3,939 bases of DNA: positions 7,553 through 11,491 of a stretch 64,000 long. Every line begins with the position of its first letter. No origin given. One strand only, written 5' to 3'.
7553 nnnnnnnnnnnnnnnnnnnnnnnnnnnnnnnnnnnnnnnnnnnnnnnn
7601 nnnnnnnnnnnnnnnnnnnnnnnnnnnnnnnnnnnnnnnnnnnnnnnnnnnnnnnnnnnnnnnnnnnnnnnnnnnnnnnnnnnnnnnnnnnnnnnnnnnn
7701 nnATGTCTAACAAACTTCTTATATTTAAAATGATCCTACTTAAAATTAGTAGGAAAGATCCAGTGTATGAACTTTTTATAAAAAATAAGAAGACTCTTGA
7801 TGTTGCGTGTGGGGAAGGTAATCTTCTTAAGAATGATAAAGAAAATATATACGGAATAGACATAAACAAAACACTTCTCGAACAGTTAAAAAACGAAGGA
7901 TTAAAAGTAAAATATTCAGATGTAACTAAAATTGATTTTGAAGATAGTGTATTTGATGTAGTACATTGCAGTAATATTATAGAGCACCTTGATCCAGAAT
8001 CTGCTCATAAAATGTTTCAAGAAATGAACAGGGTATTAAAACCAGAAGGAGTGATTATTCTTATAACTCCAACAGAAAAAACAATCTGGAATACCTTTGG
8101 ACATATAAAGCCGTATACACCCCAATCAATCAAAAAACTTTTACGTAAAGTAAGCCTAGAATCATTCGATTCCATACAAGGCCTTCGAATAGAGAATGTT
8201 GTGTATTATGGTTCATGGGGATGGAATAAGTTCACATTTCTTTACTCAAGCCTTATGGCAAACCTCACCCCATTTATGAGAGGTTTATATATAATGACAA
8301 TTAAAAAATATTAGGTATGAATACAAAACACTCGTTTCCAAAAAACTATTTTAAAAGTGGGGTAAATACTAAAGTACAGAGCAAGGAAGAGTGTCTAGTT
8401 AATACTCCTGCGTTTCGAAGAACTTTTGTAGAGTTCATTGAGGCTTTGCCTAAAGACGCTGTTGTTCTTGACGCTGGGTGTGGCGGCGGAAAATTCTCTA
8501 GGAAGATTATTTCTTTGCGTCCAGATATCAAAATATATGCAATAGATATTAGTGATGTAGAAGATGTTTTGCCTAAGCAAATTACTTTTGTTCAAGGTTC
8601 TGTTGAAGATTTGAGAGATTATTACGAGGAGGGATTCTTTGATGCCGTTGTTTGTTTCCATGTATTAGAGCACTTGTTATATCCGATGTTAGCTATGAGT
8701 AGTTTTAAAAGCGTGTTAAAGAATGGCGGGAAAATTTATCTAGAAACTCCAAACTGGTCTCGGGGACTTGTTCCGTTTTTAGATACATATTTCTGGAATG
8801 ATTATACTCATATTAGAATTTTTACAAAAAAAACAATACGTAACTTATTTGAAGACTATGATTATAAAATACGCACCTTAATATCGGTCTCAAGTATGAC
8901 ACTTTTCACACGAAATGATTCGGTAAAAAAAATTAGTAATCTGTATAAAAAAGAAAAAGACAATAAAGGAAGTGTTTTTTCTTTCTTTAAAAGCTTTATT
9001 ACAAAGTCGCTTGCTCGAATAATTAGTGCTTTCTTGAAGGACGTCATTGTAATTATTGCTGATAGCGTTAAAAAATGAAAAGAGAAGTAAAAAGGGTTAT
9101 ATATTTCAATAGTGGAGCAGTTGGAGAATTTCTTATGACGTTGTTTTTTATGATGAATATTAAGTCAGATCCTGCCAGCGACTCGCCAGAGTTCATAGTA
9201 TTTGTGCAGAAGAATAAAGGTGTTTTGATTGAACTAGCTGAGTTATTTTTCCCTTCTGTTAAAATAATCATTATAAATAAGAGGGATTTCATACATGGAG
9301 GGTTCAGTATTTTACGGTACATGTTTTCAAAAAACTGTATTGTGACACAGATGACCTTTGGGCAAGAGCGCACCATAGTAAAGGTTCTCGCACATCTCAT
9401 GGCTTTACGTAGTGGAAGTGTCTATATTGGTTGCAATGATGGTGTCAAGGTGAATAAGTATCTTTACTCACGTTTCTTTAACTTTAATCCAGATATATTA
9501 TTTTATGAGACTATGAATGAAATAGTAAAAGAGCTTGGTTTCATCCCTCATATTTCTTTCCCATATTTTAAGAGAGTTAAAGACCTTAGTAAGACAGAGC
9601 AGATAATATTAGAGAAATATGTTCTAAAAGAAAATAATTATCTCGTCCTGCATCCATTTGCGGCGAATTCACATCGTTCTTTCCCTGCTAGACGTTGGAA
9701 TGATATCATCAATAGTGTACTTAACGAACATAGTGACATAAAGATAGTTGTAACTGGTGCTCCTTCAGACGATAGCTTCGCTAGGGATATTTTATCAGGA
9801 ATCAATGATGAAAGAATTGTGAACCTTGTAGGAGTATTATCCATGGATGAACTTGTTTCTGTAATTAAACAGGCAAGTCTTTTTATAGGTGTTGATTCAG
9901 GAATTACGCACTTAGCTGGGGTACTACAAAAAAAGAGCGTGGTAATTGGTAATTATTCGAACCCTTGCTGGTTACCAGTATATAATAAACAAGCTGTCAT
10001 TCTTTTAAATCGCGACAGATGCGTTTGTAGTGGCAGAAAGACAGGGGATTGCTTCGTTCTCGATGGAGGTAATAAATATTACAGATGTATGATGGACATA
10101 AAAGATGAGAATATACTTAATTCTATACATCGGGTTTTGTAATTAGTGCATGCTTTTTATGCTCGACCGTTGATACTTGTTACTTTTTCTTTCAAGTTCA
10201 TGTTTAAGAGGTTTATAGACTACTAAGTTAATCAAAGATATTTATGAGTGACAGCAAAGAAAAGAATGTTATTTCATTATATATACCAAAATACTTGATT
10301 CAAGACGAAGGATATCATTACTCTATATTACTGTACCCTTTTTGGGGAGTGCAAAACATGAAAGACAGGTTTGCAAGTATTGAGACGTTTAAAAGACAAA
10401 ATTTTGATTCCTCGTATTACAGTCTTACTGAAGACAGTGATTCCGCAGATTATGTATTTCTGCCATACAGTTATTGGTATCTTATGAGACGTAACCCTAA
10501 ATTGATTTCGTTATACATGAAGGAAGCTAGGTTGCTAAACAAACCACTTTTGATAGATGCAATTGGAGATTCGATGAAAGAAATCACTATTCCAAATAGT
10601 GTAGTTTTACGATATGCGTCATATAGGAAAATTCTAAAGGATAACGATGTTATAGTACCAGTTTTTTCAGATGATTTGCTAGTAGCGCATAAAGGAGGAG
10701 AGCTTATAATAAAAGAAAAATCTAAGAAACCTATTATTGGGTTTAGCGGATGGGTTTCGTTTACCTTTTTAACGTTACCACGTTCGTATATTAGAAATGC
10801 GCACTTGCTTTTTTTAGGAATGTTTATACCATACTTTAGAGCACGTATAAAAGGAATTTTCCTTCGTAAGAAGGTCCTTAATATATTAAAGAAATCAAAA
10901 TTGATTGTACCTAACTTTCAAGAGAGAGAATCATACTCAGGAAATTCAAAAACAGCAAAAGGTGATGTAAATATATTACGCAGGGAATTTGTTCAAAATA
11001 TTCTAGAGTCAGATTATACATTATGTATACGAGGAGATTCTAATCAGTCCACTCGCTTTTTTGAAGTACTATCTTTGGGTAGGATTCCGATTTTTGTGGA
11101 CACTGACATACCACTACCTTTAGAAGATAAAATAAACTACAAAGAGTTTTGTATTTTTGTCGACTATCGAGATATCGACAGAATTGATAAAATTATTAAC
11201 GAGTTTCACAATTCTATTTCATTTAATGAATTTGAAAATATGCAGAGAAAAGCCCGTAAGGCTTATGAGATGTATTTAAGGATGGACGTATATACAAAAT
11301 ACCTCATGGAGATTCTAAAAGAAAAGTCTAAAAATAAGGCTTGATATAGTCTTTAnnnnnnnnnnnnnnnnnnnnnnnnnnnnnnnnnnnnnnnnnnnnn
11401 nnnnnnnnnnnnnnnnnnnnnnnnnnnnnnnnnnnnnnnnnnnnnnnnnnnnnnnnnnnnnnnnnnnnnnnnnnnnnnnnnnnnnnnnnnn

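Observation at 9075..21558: Glycan-tailoring block combining carbamoyl-, sulfo- and multiple methyl-transferases with GT9/GT47-like enzymes and a nonulosonic-acid (NeuB/NeuA) pathway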

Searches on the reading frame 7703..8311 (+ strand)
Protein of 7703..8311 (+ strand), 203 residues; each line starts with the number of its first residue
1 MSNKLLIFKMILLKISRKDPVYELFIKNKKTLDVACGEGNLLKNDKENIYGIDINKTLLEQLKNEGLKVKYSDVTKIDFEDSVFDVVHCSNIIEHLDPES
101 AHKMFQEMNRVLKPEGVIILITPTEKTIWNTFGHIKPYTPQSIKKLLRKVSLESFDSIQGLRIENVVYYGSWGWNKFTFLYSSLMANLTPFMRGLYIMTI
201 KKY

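Call 4: search_protein_families(library=pfam, proteins=[window:7703-8311:+], max_evalue=0.01)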
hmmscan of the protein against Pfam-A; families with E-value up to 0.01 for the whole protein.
window:7703-8311:+ (203 aa): 12 families
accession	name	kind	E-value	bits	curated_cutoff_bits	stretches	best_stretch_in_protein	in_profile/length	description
PF08241.18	Methyltransf_11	-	5.5e-18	65.8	21.2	1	32-120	1-95/95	Methyltransferase domain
PF13649.12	Methyltransf_25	-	1.9e-16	61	27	1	32-116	2-97/97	Methyltransferase domain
PF13847.12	Methyltransf_31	-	8.9e-15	55.1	27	1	27-124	3-113/145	Methyltransferase domain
PF13489.12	Methyltransf_23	-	2e-12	47.6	27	1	26-150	21-157/164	Methyltransferase domain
PF08242.18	Methyltransf_12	-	9.7e-12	45.9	30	1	32-118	1-98/98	Methyltransferase domain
PF01209.24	Ubie_methyltran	-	7.7e-06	25.9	20.1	1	28-123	48-154/233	ubiE/COQ5 methyltransferase family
PF07021.18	MetW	-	2.1e-05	24.7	21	1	22-111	8-101/193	Methionine biosynthesis protein MetW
PF01739.24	CheR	-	4e-05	23.6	27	1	68-120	121-173/195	CheR methyltransferase, SAM binding domain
PF20922.3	Anamorsin_N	-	7.4e-05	22.9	27.1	1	72-127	40-94/163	Anamorsin, N-terminal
PF02353.26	CMAS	-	7.7e-05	22.6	27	1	29-126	64-170/273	Mycolic acid cyclopropane synthetase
PF03141.22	Methyltransf_29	-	0.00039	19.6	23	1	75-123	173-220/506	Putative S-adenosyl-L-methionine-dependent methyltransferase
PF05148.21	Methyltransf_8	-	0.0014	19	27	1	28-119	73-155/219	Hypothetical methyltransferase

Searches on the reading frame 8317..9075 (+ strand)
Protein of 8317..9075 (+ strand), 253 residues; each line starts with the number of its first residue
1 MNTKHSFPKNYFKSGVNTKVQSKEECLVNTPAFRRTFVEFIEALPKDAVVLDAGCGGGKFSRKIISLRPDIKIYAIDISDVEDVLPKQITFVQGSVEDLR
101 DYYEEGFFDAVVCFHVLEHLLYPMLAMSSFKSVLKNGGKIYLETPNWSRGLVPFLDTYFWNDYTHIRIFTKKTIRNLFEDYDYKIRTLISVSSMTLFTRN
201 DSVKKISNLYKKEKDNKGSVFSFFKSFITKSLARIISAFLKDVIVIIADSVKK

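Call 4: search_protein_families(library=pfam, proteins=[window:8317-9075:+], max_evalue=0.01)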
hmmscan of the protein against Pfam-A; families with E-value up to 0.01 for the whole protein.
window:8317-9075:+ (253 aa): 7 families
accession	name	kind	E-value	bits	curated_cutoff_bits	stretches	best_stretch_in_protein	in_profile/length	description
PF13489.12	Methyltransf_23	-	9.8e-23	81.1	27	1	39-187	15-163/164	Methyltransferase domain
PF08241.18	Methyltransf_11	-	9.7e-15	55.4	21.2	1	51-141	1-94/95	Methyltransferase domain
PF13847.12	Methyltransf_31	-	3.1e-13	50.1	27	1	46-146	3-113/145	Methyltransferase domain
PF08242.18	Methyltransf_12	-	1.5e-11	45.3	30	1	51-140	1-98/98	Methyltransferase domain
PF13649.12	Methyltransf_25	-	2.2e-11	44.7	27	1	50-138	1-97/97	Methyltransferase domain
PF07021.18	MetW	-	0.0003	20.9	21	1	36-147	3-112/193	Methionine biosynthesis protein MetW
PF01728.25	FtsJ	-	0.00035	21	24.1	1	44-113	19-97/181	FtsJ-like methyltransferase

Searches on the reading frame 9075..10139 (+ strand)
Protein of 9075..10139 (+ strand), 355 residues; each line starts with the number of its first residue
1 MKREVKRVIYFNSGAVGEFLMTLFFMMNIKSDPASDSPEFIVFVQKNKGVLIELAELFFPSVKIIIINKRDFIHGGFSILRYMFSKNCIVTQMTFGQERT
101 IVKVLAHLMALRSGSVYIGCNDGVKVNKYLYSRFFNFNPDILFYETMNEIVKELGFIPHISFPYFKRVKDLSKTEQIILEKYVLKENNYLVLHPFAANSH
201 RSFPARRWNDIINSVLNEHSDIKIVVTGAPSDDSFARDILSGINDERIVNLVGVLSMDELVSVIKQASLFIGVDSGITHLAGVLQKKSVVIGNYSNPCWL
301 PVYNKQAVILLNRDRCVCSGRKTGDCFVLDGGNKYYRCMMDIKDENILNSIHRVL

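Call 3: search_protein_families(library=pfam, proteins=[window:9075-10139:+], max_evalue=0.01)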
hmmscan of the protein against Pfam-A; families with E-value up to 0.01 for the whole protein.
window:9075-10139:+ (355 aa): 2 families
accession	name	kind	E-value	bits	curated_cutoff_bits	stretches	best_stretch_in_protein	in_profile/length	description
PF01075.23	Glyco_transf_9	-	9.4e-20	71.4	22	1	180-316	98-233/247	Glycosyltransferase family 9 (heptosyltransferase)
PF02350.25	Epimerase_2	-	0.0014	18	30.6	1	175-291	171-284/347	UDP-N-acetylglucosamine 2-epimerase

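Call 8: search_protein_families(library=ncbifam, proteins=[window:9075-10139:+], max_evalue=0.01)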
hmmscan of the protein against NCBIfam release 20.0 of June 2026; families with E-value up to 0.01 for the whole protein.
window:9075-10139:+ (355 aa): 9 families
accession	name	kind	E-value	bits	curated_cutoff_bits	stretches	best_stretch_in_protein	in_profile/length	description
TIGR02201.1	heptsyl_trn_III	equivalog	1.6e-14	53.7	170.2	1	186-309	180-304/344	putative lipopolysaccharide heptosyltransferase III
TIGR02193.1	heptsyl_trn_I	equivalog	4.5e-14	52.4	185.3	1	181-314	179-303/320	lipopolysaccharide heptosyltransferase I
TIGR02195.1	heptsyl_trn_II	equivalog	4.5e-14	52.3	134.6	1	176-354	162-337/339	lipopolysaccharide heptosyltransferase II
NF007742.0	PRK10422.1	equivalog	3.8e-11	42.4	467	1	185-305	181-302/352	lipopolysaccharide core heptosyltransferase RfaQ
NF008204.0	PRK10964.1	equivalog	1.9e-09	37.1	437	1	178-311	169-298/322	lipopolysaccharide heptosyltransferase RfaC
NF008162.0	PRK10916.1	equivalog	8.9e-08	31.7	569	1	203-353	192-341/348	ADP-heptose--LPS heptosyltransferase RfaF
TIGR04414.1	hepto_Aah_TibC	equivalog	0.0017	17.4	200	1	252-298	266-312/374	autotransporter strand-loop-strand O-heptosyltransferase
TIGR04372.1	glycosyl_04372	domain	0.0067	15.9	45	0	186-310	10-128/207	TIGR04372 family glycosyltransferase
NF038229.1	Glyco4_Geo_Pelo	equivalog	0.0092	15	400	0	211-270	182-241/338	GPMC system family 4 glycosyltransferase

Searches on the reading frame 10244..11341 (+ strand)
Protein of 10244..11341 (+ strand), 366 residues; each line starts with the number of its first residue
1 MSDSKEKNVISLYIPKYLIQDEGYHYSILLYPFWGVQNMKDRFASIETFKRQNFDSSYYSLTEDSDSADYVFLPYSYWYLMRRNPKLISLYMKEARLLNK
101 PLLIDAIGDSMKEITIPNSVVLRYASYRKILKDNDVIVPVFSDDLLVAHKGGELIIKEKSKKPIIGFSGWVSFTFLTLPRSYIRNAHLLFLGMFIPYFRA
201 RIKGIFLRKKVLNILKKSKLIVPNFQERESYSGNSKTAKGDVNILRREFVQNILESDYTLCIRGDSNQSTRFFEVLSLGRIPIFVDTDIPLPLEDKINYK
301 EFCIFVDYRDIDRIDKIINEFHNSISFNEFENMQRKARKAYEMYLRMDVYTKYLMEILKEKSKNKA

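Call 3: search_protein_families(library=pfam, proteins=[window:10244-11341:+], max_evalue=0.01)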
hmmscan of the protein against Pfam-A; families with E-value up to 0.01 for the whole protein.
window:10244-11341:+ (366 aa): 2 families
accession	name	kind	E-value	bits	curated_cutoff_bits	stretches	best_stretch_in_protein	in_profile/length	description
PF03016.20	Exostosin_GT47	-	1.6e-15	57.6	33.4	1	234-320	217-292/293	Exostosin GT47 domain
PF24785.1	RXYLT1_C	-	0.00029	20.8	27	1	208-287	34-108/187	RXYLT1 C-terminal domain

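Call 8: search_protein_families(library=ncbifam, proteins=[window:10244-11341:+], max_evalue=0.01)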
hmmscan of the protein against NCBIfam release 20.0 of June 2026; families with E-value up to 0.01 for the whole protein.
window:10244-11341:+ (366 aa): 0 families

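Call 49: search_solved_structures(query=window:10244-11341:+, max_evalue=1)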
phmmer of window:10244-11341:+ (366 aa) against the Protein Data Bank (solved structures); distinct sequences matched with E-value up to 1: 8.
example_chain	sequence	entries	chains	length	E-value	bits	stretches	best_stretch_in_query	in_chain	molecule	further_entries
7au2_A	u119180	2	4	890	0.015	17.4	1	266-345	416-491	Exostosin-like 3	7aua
8og1_A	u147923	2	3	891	0.016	17.4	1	266-345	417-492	Exostosin-like 3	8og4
7scj_B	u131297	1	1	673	0.081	15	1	249-346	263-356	Exostosin-2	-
7sch_B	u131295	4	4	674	0.081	15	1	249-346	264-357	Exostosin-2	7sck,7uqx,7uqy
7zay_B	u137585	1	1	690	0.084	15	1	249-346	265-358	Exostosin-2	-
7zay_A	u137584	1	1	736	0.13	14.3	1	253-324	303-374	Exostosin-1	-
7sch_A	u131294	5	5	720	0.14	14.2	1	253-324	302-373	Exostosin-1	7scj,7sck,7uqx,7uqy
5uaz_A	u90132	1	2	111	0.62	12.1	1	115-177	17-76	Nucleoporin NUP53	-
